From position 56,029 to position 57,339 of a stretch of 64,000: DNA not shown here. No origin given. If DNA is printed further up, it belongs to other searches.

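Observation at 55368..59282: Four-gene overlap-coupled operon: repeat-headed protein, Zn-finger DnaC/DnaI-like AAA+, Zn-ribbon GspF/PilC-like protein, small anchored protein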

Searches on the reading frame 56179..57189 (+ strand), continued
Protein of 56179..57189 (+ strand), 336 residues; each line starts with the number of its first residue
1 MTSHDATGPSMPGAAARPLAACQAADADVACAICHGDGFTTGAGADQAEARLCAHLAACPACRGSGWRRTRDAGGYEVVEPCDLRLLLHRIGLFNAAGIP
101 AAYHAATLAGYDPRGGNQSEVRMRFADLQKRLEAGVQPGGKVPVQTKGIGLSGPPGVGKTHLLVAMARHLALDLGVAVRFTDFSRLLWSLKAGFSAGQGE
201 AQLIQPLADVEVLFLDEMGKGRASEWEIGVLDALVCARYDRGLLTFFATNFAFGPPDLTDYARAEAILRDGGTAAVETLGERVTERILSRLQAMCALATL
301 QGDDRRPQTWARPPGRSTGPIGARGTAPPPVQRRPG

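Call 29: find_related_loci(query=A2, collection=genome_contigs, flank=6000)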
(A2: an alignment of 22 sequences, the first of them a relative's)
Query A2 (336 aa) in genome_contigs; peptide patterns used: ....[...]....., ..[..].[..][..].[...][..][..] (x = any residue, [..] = any of these).
600 stretches matched a pattern (row limit reached: there are more); 287 encode a relative of the query (tblastn E <= 1e-3); the best 80 are kept; 80 distinct loci.
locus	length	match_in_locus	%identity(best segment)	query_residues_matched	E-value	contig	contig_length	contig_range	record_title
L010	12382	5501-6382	48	22-315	3e-74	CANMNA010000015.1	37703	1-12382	MAG: Myxococcales bacterium isolate ZH-15may19-284 genome assembly, contig: ZH-15May19-c2074, whole genome shotgun seque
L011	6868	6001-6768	41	31-306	2e-53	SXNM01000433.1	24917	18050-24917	MAG: Proteobacteria bacterium isolate F1-120-MAGs196 F1-120__c905115, whole genome shotgun sequence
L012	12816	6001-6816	38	30-306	7e-49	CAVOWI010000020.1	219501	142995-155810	MAG: uncultured delta proteobacterium isolate MFD00032.bin.2.184 genome assembly, contig: contig_5633, whole genome shot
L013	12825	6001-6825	33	31-315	6e-42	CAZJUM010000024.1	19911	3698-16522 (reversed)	MAG TPA_asm: uncultured Pseudomonadota bacterium isolate binchicken_co397_10 genome assembly, contig: NODE_370_length_19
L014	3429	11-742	39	58-306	6e-42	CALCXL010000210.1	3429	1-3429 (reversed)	MAG TPA_asm: uncultured proteobacterium isolate ERR2206771_bin.20_CONCOCT_v1.1_MAG genome assembly, contig: ERZ888641.23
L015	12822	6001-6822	33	30-306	7e-41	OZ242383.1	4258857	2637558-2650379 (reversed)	MAG: bacterium isolate f65e47f9-4bf7-4a54-ade9-3bd2c102e67f genome assembly, chromosome: 1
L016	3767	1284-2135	31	18-306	1e-40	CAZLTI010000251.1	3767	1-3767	MAG TPA_asm: uncultured Pseudomonadota bacterium isolate binchicken_co397_15 genome assembly, contig: NODE_1966_length_3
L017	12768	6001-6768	35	31-306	2e-40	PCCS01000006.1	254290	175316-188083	MAG: Myxococcales bacterium isolate NP1036 36492, whole genome shotgun sequence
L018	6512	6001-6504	46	31-204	1e-36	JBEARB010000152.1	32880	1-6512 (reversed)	MAG: Pseudomonadota bacterium isolate muddycreek_2019_sw_WHONDRS-S19S_0082_B_bin.95 scaffold_2403262, whole genome shotg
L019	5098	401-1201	33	30-306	2e-34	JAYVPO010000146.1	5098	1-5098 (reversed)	MAG: bacterium isolate GL72_DN_metabinner_34_sub GL72_DN_metabinner_34_sub_145, whole genome shotgun sequence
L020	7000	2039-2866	31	56-306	2e-32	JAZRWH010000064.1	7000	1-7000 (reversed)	MAG: Myxococcota bacterium isolate T1900044952_TA20190005.MAGScoT_cleanbin_000039 SGB_3703_k141_1199987, whole genome sh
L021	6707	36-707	33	59-306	9e-29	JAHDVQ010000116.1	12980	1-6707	MAG: Vicinamibacteraceae bacterium isolate ACI2 NODE_5425_length_12980_cov_26.546383, whole genome shotgun sequence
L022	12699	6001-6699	32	49-306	4e-28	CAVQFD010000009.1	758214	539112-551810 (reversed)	MAG: uncultured Acidobacteriota bacterium isolate MFD05567.bin.2.57 genome assembly, contig: contig_8624, whole genome s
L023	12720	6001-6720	30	59-308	6e-28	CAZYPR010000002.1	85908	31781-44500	MAG TPA_asm: uncultured Clostridia bacterium isolate binchicken_co96_90 genome assembly, contig: NODE_59_length_85908_co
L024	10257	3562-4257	31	58-306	3e-27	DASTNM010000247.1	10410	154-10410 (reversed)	MAG TPA_asm: Candidatus Polarisedimenticolia bacterium isolate SMAG_U2143 k141_621826, whole genome shotgun sequence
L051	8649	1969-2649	25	51-306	2e-14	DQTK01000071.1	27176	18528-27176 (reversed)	MAG TPA_asm: Aquifex aeolicus isolate SZUA-1413 k95_99033, whole genome shotgun sequence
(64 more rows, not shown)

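Call 40: search_solved_structures(query=A2, max_evalue=0.00001, show_alignments=2)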
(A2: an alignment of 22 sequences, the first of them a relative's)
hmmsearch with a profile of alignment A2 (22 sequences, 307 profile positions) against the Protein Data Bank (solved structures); distinct sequences matched with E-value up to 0.00001: 78 (the best 60 are shown).
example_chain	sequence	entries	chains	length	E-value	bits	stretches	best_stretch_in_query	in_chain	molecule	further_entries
3ecc_A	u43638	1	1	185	1.3e-38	136.1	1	87-291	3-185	DNA replication protein DnaC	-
3ec2_A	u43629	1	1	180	6.1e-36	127.4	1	87-285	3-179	DNA replication protein DnaC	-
2qgz_A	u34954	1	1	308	5.6e-25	91.4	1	66-242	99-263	Putative primosome component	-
6qel_G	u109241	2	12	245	3.9e-23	85.3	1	72-242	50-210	DNA replication protein dnaC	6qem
2w58_A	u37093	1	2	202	7.6e-20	74.5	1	73-272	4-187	PRIMOSOME COMPONENT (HELICASE LOADER)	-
4m4w_J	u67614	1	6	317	4.7e-19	71.9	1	67-272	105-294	Primosomal protein DnaI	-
5he8_A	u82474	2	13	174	1.9e-16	63.4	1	129-269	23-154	Helicase loader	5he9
5bq5_A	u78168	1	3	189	1.4e-12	50.7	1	130-236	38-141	Insertion sequence IS5376 putative ATP-binding protein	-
8q3w_A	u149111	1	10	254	2.2e-12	50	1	130-235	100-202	Insertion sequence IS5376 putative ATP-binding protein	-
8q4d_E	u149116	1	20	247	1.6e-11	47.2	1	130-235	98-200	Insertion sequence IS5376 putative ATP-binding protein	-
8c0v_A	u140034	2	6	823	6.9e-09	38.5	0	81-171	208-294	Peroxisomal ATPase PEX1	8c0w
5vc7_A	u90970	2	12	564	1.3e-08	37.7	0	129-153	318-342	VCP-like ATPase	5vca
6chs_H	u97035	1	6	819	1.4e-08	37.6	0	129-156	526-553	Putative cell division control protein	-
8u0v_A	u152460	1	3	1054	1.4e-08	37.5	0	81-171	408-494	Peroxisomal ATPase PEX1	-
5g4g_A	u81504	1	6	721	2e-08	37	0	129-153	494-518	VCP-LIKE ATPASE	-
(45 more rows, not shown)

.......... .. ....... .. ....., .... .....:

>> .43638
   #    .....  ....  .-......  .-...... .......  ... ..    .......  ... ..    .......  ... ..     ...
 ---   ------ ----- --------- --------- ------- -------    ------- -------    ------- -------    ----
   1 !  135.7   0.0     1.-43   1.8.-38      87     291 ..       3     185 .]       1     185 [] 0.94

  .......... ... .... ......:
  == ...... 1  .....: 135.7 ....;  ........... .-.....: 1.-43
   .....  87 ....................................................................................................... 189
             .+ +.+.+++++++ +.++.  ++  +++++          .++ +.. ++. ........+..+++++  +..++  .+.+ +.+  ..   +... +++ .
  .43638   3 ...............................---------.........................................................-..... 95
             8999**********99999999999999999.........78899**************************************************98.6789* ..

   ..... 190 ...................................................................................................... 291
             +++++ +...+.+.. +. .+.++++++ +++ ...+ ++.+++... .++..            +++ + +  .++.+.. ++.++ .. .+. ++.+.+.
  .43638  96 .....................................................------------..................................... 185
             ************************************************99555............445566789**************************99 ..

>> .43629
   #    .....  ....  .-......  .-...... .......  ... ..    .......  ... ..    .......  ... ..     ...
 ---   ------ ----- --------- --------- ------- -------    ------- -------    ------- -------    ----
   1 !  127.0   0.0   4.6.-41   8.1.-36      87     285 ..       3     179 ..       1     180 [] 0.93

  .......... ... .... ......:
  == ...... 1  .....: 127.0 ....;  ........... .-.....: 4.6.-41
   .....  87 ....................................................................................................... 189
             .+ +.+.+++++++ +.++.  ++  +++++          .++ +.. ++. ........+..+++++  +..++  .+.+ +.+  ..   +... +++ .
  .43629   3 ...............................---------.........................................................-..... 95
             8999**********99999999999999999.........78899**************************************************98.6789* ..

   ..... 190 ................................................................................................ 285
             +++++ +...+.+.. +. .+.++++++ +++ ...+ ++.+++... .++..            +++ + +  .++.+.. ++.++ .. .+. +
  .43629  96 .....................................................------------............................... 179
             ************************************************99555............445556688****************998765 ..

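Call 56: find_encoding_contigs(protein=P0021, flank=6000, max_places=1)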
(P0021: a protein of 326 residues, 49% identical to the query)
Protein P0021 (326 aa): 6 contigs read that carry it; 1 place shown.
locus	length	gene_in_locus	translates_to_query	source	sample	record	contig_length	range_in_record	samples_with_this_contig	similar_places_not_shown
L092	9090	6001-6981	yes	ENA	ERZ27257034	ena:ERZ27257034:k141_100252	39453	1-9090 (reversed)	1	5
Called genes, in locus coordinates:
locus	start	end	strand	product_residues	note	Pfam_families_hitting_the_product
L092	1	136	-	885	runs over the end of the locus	PF01326:PPDK_N, PF00391:PEP-utilizers, PF02896:PEP-utilizers_C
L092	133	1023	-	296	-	PF03618:Kinase-PPPase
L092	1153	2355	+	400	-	-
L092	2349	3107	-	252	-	-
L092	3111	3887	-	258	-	PF01063:Aminotran_4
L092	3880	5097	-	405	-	PF00425:Chorismate_bind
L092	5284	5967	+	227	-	-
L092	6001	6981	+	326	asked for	PF01695:IstB_IS21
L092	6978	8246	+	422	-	PF00482:T2SSF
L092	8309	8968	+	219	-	-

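Call 57: find_encoding_contigs(protein=P0033, flank=6000, max_places=1)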
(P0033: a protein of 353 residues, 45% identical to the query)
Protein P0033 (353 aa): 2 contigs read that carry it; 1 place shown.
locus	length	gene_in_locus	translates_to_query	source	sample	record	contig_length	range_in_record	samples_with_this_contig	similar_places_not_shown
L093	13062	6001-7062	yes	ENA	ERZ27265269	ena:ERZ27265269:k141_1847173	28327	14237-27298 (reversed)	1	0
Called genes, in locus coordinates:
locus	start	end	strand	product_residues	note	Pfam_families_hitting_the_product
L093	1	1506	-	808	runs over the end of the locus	PF01315:Ald_Xan_dh_C, PF02738:MoCoBD_1, PF20256:MoCoBD_2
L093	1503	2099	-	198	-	PF00111:Fer2, PF01799:Fer2_2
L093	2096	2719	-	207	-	-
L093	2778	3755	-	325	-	-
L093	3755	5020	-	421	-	PF00425:Chorismate_bind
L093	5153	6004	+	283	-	-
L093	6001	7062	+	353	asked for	PF01695:IstB_IS21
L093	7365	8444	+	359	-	PF00482:T2SSF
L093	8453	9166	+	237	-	-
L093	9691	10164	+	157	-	PF04545:Sigma70_r4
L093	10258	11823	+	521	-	PF02142:MGS, PF01808:AICARFT_IMPCHas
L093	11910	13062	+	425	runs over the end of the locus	PF02844:GARS_N, PF01071:GARS_A, PF02843:GARS_C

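Call 58: find_encoding_contigs(protein=P0023, flank=6000, max_places=1)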
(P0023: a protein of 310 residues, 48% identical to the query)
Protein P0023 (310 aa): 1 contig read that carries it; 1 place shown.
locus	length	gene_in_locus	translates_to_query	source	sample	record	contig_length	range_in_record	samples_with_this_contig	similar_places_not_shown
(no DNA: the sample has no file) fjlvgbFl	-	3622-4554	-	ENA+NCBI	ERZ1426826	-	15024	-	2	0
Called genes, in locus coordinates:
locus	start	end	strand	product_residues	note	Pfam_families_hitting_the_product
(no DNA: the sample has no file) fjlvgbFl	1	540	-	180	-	?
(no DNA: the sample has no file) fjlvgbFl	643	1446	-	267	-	PF01063:Aminotran_4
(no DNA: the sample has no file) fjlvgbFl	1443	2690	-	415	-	PF00425:Chorismate_bind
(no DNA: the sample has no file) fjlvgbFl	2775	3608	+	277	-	-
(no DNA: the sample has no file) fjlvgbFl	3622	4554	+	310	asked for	PF01695:IstB_IS21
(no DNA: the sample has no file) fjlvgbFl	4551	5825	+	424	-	PF00482:T2SSF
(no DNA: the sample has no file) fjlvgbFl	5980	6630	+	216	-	-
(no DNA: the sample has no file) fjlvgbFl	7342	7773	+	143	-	PF04545:Sigma70_r4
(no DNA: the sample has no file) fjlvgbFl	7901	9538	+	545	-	PF02142:MGS, PF01808:AICARFT_IMPCHas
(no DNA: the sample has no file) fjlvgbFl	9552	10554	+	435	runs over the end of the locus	PF02844:GARS_N, PF01071:GARS_A, PF02843:GARS_C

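Call 62: search_protein_families(library=padloc, proteins=[window:56179-57189:+], max_evalue=0.1)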
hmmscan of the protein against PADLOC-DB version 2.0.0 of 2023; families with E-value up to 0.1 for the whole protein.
window:56179-57189:+ (336 aa): 5 families
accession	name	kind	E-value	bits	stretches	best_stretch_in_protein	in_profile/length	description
PDLC04140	mad8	-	0.00015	19.4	1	149-285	30-129/314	mads_8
PDLC02630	DrmD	-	0.00025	18.7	1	149-252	104-205/260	DrmD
PDLC04232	IetA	-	0.0023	15.4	1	151-180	121-149/330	-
PDLC04231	IetA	-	0.0049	14.7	1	148-233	119-202/262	-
PDLC02196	IetA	-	0.02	12.3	1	151-177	127-153/374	-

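Call 63: search_protein_families(library=phrogs, proteins=[window:56179-57189:+, L009:6286-6942:+, L008:6305-6988:+, L001:7175-7951:+], max_evalue=0.1)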
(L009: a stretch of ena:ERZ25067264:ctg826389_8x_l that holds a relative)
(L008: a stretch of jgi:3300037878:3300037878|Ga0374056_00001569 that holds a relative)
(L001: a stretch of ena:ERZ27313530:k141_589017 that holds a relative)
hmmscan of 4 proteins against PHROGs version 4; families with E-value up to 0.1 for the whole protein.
window:56179-57189:+ (336 aa): 9 families
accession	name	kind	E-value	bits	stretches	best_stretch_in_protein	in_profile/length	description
phrog_50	-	DNA, RNA and nucleotide metabolism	6.5e-34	118.9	1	55-309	274-513/570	DnaC-like helicase loader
phrog_3277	-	DNA, RNA and nucleotide metabolism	7.4e-19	69.2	1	146-308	10-155/168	DnaC-like helicase loader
phrog_27475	-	unknown function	8.2e-12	45.3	1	149-259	445-553/599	-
phrog_26922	-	DNA, RNA and nucleotide metabolism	1.3e-06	30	1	205-258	7-58/92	DnaC-like helicase loader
phrog_2107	-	other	0.0097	16.6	1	147-203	4-60/201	thymidylate kinase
phrog_3757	-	unknown function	0.012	16.1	1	146-180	126-159/367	-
phrog_21479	-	unknown function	0.04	14.9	1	151-174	31-54/68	-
phrog_168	-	DNA, RNA and nucleotide metabolism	0.048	14.3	1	147-174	43-73/314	clamp loader of DNA polymerase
phrog_11838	-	DNA, RNA and nucleotide metabolism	0.054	13.6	1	147-174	41-68/420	clamp loader of DNA polymerase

L009:6286-6942:+ (218 aa): 4 families
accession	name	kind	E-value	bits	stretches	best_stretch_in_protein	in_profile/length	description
phrog_7498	-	DNA, RNA and nucleotide metabolism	2.1e-08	34.7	1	5-122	176-293/296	DnaD-like helicase loader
phrog_19009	-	unknown function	0.066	14.6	0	82-144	40-99/118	-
phrog_25795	-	unknown function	0.067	14.5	1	48-131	43-127/192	-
phrog_27947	-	unknown function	0.069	14.5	1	94-165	64-141/177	-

L008:6305-6988:+ (227 aa): 1 family
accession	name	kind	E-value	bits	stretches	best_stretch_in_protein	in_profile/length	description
phrog_7498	-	DNA, RNA and nucleotide metabolism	0.017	15.3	1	12-54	180-222/296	DnaD-like helicase loader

L001:7175-7951:+ (258 aa): 1 family
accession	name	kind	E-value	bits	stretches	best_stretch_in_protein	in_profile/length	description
phrog_7498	-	DNA, RNA and nucleotide metabolism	0.0027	17.9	1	13-66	171-224/296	DnaD-like helicase loader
